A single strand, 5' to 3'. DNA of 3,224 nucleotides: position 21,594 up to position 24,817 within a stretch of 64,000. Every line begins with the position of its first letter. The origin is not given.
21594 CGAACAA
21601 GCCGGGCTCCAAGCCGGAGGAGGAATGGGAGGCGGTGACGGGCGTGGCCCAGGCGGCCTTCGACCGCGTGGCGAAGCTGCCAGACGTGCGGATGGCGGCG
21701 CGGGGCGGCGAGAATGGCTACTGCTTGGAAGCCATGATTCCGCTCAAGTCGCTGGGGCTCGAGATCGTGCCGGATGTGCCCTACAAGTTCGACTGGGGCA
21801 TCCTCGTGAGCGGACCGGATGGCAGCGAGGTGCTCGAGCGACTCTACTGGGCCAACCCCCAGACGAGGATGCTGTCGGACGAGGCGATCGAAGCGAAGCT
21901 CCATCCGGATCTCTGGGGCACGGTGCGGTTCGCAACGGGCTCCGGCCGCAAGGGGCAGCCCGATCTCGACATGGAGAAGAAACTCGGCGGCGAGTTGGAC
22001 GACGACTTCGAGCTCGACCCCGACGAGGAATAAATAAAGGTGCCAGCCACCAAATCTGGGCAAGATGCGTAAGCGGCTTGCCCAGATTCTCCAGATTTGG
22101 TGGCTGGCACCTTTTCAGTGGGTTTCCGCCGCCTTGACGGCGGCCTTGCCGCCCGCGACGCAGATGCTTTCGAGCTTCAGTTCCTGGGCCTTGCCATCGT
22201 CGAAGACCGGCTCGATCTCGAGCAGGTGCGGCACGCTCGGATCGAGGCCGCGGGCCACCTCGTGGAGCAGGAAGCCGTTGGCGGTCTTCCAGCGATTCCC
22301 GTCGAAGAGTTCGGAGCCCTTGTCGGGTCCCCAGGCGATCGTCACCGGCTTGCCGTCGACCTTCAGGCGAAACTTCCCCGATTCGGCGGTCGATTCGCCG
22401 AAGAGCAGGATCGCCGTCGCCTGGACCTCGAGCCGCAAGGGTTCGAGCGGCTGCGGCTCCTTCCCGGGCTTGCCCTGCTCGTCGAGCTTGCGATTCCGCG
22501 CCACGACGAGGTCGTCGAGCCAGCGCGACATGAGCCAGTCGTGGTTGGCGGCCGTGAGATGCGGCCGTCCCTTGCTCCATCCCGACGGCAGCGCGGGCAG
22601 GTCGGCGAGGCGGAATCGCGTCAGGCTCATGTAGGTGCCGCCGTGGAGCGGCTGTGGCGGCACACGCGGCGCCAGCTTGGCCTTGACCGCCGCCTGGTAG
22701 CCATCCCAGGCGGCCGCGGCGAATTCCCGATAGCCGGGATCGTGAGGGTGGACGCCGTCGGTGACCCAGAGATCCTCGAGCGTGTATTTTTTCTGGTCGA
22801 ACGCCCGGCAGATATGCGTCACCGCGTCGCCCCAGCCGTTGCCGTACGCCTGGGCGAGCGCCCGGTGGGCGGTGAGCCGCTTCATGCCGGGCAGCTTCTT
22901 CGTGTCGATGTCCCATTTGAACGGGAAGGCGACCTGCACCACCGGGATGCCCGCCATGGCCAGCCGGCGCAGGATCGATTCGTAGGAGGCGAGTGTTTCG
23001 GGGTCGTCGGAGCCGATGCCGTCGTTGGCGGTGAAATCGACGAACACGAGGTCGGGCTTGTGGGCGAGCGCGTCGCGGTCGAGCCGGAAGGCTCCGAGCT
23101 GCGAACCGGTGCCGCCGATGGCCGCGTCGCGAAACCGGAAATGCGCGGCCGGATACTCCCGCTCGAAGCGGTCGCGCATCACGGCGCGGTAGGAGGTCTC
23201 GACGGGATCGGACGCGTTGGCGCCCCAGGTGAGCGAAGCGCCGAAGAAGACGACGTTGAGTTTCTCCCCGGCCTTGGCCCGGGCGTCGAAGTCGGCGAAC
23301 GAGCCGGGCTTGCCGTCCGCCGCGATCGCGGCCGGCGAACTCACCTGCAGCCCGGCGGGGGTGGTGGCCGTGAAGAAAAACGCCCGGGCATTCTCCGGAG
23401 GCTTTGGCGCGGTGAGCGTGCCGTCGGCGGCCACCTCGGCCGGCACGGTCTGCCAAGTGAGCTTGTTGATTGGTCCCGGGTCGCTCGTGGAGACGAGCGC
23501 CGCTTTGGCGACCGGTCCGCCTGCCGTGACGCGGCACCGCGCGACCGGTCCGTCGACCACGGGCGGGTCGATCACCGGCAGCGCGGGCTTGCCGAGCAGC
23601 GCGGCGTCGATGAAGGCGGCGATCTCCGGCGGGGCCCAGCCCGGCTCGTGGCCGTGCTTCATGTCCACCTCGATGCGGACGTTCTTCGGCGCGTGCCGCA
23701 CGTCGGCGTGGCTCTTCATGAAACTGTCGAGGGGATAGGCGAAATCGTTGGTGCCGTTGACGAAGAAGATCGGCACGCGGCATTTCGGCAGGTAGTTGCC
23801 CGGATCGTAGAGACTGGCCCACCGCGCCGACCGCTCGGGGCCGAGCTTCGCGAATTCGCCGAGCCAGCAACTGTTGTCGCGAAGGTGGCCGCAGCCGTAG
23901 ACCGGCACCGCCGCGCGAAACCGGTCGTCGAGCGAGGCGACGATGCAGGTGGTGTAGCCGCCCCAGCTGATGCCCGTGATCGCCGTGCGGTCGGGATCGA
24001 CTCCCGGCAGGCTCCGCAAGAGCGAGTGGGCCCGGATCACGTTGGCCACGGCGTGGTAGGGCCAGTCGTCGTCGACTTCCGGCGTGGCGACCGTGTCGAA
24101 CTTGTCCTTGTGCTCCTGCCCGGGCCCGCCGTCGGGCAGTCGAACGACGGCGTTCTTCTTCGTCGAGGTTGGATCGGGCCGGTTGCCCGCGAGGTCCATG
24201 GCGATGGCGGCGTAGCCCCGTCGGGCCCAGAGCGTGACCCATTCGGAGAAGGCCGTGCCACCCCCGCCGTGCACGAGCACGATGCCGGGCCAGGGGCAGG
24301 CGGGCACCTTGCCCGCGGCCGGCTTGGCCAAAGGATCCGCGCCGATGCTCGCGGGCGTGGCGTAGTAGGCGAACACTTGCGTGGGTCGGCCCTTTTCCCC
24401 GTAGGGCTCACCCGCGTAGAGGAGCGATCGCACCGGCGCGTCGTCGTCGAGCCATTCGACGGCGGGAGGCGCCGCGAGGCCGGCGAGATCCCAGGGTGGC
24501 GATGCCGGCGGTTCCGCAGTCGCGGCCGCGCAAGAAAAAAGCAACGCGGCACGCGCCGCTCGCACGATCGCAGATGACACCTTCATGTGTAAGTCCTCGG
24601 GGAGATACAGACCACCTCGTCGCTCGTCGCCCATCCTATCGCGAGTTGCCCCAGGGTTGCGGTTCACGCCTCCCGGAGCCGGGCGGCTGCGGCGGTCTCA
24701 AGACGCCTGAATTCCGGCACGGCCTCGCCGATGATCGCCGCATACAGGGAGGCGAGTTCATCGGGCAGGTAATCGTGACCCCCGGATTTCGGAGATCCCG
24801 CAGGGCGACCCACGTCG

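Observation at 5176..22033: ECF sigma / FecR-type anti-sigma whose sensor domain resembles the C-terminal domain of two downstream giant secreted proteins; locus includes a dehydrogenase-cytochrome c fusion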

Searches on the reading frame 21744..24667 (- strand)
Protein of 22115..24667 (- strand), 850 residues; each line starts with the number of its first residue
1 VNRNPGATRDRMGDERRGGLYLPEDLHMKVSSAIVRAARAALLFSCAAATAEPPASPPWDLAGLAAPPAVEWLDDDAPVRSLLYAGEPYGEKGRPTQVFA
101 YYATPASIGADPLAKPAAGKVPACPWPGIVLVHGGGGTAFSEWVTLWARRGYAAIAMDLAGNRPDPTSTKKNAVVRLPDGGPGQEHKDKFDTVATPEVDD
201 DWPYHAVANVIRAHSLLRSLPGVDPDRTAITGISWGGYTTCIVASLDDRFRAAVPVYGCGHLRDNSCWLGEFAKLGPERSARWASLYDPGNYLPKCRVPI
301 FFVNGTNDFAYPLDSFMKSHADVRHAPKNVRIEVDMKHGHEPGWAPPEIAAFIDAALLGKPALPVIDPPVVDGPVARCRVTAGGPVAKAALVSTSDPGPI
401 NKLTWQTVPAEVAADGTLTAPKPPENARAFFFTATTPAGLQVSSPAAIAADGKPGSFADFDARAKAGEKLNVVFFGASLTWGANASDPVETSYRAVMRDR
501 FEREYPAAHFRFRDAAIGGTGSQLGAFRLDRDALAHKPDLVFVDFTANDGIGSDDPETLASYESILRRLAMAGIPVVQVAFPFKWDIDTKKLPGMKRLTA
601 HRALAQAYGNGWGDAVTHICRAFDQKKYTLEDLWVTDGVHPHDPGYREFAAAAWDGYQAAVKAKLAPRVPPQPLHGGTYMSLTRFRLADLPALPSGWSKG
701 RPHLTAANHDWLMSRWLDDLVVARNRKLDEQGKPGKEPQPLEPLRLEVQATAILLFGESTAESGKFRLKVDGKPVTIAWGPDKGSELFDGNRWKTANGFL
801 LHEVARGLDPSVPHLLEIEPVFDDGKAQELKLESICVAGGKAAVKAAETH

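Call 30: search_protein_families(library=pfam, proteins=[window:22115-24667:-, window:21744-24242:-], max_evalue=0.01)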
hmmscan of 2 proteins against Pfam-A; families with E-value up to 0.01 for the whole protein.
window:22115-24667:- (850 aa): 8 families
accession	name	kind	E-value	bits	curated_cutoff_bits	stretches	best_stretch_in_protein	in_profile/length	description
PF13472.12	Lipase_GDSL_2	-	3.5e-18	67.1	32.9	1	474-647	1-177/178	GDSL-like Lipase/Acylhydrolase family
PF00326.27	Peptidase_S9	-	7.8e-13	48.8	22.6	1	198-340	36-187/213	Prolyl oligopeptidase family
PF01738.24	DLH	-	2.2e-10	41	21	1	122-334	10-180/217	Dienelactone hydrolase family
PF05448.18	AXE1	-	9.8e-08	31.6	21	1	124-257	81-207/321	Acetyl xylan esterase (AXE1)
PF00657.28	Lipase_GDSL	-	1.1e-07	32.7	23.6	1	472-651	1-206/208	GDSL-like Lipase/Acylhydrolase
PF10142.15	PhoPQ_related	-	0.00022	20.5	20.3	0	281-355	245-319/367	PhoPQ-activated pathogenicity-related protein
PF00561.26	Abhydrolase_1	-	0.0003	21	25.8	1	129-254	3-98/245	alpha/beta hydrolase fold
PF02129.25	Peptidase_S15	-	0.00087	19.5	23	0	225-265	94-135/262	X-Pro dipeptidyl-peptidase (S15 family)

window:21744-24242:- (832 aa): 0 families
